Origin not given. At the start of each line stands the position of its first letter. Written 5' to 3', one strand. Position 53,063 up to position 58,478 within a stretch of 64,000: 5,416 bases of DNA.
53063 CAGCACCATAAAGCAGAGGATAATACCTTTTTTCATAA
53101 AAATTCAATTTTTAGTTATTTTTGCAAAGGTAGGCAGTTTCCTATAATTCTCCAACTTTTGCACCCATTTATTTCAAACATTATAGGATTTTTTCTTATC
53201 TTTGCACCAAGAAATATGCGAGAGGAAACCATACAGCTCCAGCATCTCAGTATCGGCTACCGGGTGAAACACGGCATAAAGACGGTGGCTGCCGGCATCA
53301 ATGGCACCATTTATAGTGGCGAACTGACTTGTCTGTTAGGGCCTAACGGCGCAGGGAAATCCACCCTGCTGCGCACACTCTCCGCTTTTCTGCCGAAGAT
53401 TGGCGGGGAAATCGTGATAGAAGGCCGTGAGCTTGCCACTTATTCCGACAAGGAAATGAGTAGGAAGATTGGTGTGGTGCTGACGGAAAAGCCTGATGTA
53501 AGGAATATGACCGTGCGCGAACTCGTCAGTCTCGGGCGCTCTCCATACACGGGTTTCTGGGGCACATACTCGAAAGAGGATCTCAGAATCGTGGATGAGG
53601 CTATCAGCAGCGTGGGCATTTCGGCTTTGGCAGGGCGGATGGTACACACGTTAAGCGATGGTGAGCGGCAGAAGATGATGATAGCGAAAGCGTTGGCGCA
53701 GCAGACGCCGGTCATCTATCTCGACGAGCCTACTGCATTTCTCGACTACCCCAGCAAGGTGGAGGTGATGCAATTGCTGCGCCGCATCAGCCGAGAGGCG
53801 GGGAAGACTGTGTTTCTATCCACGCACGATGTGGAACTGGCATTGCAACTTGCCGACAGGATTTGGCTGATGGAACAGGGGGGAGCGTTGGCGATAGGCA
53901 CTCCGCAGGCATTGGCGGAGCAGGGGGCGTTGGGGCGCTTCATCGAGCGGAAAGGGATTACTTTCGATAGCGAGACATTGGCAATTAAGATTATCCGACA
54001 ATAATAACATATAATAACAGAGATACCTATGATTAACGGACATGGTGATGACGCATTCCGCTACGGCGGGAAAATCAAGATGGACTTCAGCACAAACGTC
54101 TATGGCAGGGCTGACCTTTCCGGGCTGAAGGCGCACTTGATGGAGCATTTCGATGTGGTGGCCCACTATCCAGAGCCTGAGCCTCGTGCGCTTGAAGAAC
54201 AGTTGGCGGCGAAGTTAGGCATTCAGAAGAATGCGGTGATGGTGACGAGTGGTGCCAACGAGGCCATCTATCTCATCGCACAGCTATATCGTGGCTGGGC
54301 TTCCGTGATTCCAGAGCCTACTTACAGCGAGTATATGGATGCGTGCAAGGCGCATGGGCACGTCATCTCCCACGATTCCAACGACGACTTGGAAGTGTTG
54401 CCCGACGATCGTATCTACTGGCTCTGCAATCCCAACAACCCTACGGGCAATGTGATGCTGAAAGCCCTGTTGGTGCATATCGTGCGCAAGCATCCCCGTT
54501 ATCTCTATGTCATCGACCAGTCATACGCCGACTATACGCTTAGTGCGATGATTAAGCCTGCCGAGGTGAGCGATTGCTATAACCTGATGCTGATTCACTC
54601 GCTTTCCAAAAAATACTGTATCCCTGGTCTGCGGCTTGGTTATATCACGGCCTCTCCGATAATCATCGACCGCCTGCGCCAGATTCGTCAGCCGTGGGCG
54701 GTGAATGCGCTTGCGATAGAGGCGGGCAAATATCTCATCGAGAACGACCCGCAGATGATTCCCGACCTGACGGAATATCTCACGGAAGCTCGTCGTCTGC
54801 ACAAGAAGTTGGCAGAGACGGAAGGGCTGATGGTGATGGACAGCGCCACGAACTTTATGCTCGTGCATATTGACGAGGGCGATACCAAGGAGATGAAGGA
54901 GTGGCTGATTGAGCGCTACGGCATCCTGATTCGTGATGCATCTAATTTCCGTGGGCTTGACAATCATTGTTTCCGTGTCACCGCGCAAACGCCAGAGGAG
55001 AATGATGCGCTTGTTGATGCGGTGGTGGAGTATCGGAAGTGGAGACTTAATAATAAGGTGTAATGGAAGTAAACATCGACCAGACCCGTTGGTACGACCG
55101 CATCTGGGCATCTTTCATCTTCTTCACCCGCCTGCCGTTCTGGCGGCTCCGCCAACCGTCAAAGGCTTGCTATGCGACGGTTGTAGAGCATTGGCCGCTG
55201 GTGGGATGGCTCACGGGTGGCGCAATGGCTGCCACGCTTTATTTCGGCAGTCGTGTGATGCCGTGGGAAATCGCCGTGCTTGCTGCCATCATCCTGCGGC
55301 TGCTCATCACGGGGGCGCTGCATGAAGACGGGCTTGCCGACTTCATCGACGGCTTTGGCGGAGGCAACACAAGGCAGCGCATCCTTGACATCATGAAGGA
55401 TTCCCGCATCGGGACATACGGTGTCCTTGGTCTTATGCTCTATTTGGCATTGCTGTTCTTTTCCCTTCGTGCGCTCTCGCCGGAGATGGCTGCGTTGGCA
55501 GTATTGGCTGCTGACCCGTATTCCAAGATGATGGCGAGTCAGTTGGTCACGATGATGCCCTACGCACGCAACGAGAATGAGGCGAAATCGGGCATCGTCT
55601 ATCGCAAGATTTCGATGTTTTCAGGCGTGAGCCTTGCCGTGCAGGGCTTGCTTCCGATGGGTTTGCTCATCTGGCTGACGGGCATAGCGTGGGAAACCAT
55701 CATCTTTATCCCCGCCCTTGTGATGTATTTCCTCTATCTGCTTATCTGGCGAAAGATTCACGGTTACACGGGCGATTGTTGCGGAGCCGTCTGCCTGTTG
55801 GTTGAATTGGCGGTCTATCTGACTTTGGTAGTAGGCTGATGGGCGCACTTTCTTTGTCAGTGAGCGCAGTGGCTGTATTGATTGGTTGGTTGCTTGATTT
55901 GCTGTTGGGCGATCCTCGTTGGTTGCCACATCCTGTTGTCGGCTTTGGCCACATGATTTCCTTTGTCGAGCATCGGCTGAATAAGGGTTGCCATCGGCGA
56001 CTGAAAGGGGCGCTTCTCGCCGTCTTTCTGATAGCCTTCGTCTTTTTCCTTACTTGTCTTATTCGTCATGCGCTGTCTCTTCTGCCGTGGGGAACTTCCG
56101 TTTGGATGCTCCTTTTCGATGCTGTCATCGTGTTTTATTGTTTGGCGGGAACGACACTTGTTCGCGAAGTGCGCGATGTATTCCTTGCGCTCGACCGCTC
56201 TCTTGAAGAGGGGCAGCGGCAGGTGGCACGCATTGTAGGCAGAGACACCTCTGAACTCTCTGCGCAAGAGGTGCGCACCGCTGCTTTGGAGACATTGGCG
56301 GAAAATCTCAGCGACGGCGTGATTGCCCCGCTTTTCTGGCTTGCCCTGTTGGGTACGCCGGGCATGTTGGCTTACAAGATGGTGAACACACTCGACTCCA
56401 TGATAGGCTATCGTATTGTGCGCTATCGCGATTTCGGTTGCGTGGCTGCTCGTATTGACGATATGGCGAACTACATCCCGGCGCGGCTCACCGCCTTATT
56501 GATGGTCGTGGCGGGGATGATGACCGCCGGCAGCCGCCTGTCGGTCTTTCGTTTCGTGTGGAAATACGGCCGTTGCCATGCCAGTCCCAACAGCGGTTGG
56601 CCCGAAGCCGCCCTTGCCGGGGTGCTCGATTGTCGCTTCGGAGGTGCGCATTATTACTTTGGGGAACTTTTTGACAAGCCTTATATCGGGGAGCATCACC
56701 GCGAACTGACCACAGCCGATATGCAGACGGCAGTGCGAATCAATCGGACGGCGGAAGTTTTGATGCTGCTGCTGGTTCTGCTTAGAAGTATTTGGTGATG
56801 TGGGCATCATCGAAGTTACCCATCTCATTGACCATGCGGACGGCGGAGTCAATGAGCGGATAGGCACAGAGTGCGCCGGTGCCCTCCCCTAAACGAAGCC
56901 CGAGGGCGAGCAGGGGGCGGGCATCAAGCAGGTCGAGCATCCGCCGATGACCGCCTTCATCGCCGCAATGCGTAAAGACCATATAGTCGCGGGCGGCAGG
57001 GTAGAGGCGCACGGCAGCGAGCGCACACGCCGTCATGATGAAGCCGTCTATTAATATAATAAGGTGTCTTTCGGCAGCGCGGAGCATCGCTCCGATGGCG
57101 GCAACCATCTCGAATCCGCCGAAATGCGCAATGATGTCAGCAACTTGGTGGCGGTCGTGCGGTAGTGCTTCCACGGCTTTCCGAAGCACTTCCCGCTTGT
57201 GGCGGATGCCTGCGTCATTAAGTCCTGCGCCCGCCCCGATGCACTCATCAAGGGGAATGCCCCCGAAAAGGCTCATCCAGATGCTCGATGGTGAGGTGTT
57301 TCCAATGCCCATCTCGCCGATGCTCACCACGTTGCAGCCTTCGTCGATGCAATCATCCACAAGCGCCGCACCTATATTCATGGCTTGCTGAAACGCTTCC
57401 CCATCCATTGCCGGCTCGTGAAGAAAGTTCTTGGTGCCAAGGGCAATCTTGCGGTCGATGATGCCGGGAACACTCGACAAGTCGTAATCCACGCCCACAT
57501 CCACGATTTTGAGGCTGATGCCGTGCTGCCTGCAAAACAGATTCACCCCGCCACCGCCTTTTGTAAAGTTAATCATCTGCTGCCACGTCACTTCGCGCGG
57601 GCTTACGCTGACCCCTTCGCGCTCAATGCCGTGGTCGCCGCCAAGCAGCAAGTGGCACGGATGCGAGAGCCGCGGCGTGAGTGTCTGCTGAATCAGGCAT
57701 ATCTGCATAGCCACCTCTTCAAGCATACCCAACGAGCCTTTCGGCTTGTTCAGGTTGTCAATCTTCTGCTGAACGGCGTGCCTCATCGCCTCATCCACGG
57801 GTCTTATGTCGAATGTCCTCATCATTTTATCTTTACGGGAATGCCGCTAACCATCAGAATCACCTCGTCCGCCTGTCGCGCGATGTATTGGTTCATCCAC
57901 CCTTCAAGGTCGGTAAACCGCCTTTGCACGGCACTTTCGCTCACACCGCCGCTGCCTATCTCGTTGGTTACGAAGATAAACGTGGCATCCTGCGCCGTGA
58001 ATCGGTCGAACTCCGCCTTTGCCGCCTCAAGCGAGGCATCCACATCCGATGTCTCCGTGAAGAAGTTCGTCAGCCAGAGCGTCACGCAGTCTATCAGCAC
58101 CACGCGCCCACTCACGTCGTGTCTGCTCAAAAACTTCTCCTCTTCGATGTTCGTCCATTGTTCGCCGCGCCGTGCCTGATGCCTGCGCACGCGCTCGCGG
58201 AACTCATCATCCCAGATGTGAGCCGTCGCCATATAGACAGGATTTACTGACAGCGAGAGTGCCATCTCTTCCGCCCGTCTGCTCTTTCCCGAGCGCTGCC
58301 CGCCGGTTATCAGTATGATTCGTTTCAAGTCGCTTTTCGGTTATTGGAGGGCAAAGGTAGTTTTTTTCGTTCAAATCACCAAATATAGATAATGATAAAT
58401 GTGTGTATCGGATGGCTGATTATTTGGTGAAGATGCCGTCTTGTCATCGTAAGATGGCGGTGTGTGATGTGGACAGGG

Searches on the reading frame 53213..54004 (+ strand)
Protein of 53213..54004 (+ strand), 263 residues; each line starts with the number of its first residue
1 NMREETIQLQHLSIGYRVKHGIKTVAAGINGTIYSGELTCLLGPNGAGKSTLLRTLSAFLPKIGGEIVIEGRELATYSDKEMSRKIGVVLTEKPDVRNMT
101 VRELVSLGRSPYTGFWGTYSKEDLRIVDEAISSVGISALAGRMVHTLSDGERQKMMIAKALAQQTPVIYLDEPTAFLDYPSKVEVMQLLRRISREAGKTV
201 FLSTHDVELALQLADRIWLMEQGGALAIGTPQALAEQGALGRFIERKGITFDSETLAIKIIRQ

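Call 9: search_protein_families(library=pfam, proteins=[window:53213-54004:+])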
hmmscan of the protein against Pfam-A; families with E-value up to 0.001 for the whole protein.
window:53213-54004:+ (263 aa): 9 families
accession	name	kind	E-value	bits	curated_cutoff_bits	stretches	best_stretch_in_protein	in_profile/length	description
PF00005.33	ABC_tran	-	2.6e-31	109.5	25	1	28-175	3-137/137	ABC transporter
PF13304.12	AAA_21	-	2.4e-13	51.2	27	2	145-209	236-302/304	AAA domain, putative AbiEii toxin, Type IV TA system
PF13604.12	AAA_30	-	1.7e-06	28.3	27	1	34-132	15-98/191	AAA domain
PF02463.25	SMC_N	-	9.8e-06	25.6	40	1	35-207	23-199/220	RecF/RecN/SMC N terminal domain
PF13401.12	AAA_22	-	7e-05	23.6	27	1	37-202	6-120/130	AAA domain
PF13175.12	AAA_15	-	7.7e-05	22.9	32.1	1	37-86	24-79/374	AAA ATPase domain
PF13166.12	AAA_13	-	0.00044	19.5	36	0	163-216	525-580/713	AAA domain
PF13555.12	AAA_29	-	0.00048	20.3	27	0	36-58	23-44/61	P-loop containing region of AAA domain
PF13476.12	AAA_23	-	0.0007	20.7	27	0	37-58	20-41/201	AAA domain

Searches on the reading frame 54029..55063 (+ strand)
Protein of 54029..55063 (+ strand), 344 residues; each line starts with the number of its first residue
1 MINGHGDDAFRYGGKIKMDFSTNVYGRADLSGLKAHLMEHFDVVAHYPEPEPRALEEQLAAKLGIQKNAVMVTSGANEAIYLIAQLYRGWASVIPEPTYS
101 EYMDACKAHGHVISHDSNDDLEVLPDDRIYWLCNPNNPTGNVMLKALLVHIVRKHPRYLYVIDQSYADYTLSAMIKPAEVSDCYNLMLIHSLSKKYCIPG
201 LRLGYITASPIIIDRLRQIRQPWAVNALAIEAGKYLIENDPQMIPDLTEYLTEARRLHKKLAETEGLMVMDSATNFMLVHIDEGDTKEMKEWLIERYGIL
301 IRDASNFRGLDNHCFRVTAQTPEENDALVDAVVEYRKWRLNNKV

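Call 9: search_protein_families(library=pfam, proteins=[window:54029-55063:+])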
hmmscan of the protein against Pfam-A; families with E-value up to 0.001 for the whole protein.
window:54029-55063:+ (344 aa): 1 family
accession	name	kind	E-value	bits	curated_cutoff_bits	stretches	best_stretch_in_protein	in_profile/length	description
PF00155.27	Aminotran_1_2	-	5.6e-39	134.8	19.7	1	16-332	2-361/361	Aminotransferase class I and II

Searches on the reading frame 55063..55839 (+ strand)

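Call 9: search_protein_families(library=pfam, proteins=[window:55063-55839:+])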
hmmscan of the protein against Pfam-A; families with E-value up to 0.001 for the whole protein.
window:55063-55839:+ (258 aa): 1 family
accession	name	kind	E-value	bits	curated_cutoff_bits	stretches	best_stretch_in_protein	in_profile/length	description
PF02654.20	CobS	-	2.2e-49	168.9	23.2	1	18-253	2-207/207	Cobalamin-5-phosphate synthase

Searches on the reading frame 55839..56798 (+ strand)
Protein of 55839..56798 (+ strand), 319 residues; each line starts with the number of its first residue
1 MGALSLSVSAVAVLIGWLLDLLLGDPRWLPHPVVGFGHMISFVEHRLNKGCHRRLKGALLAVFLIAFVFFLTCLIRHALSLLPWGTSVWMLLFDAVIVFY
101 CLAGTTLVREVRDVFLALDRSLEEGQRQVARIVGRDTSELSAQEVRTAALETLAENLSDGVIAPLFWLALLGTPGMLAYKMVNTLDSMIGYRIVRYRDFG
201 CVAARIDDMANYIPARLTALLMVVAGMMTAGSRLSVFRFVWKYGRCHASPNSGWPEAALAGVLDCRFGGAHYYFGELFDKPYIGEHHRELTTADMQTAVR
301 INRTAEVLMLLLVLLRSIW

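Call 9: search_protein_families(library=pfam, proteins=[window:55839-56798:+])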
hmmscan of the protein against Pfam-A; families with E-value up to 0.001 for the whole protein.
window:55839-56798:+ (319 aa): 1 family
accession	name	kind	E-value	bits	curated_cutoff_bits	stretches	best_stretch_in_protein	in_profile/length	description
PF03186.18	CobD_Cbib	-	4.2e-106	354.8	34.4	1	14-301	2-281/282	CobD/Cbib protein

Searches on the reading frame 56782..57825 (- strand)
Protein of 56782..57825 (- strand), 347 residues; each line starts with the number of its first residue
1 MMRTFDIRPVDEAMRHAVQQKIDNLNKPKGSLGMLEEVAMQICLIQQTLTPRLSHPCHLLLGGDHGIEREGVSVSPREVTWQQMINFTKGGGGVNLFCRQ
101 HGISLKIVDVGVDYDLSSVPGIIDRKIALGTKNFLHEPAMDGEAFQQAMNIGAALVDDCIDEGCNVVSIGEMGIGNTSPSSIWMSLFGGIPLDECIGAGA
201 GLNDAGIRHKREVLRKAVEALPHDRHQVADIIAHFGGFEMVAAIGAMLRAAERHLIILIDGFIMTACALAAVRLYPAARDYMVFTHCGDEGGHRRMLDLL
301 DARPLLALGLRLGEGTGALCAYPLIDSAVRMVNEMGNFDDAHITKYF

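Call 9: search_protein_families(library=pfam, proteins=[window:56782-57825:-])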
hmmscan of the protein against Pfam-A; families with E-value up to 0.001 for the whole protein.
window:56782-57825:- (347 aa): 1 family
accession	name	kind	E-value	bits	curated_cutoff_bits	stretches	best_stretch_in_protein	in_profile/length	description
PF02277.22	DBI_PRT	-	4e-129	431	22.6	1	7-343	1-329/329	Phosphoribosyltransferase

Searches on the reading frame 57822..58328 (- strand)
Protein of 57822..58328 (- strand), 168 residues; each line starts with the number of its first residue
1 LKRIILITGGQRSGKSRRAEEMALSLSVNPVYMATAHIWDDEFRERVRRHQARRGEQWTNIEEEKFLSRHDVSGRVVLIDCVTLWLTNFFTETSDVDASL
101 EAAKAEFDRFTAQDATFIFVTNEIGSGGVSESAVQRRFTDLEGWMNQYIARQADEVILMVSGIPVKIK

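Call 9: search_protein_families(library=pfam, proteins=[window:57822-58328:-])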
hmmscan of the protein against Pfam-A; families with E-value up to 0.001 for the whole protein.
window:57822-58328:- (168 aa): 1 family
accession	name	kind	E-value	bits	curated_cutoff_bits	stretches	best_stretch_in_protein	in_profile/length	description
PF02283.22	CobU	-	1.1e-53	181.7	27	1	5-167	1-168/168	Cobinamide kinase / cobinamide phosphate guanyltransferase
